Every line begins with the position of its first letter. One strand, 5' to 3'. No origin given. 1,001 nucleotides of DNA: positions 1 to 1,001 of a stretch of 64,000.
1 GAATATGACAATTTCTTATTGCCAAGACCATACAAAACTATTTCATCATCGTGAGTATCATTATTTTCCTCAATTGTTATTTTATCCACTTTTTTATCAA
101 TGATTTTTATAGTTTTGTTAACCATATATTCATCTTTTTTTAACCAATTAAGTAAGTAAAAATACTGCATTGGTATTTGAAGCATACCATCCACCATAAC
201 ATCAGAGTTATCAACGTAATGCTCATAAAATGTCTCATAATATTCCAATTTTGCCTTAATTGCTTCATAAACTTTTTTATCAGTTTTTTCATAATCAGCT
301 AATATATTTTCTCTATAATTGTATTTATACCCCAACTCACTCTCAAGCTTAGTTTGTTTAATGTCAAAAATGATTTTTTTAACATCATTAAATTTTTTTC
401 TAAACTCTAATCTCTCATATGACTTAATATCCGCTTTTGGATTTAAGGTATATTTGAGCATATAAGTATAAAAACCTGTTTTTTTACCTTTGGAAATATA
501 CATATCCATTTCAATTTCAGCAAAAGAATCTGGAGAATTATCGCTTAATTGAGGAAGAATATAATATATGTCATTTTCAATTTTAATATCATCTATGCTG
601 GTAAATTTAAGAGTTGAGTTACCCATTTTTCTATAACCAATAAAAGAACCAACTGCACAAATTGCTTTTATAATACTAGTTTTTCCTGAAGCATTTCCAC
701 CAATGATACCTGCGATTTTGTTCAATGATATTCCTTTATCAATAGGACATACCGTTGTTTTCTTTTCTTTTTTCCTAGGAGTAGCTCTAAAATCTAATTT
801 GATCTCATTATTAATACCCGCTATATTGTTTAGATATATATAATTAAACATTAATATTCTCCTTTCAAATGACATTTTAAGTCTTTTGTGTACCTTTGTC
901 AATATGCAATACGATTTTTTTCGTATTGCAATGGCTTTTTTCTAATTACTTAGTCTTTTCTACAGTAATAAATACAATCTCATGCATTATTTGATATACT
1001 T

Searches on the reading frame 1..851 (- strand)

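Call 8: search_protein_families(library=pfam, proteins=[window:1-851:-])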
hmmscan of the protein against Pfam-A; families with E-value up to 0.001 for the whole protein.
window:1-851:- (283 aa): 1 family
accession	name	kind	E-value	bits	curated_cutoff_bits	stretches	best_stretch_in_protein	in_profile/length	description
PF13476.12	AAA_23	-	5.5e-05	24.3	27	1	7-215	4-155/201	AAA domain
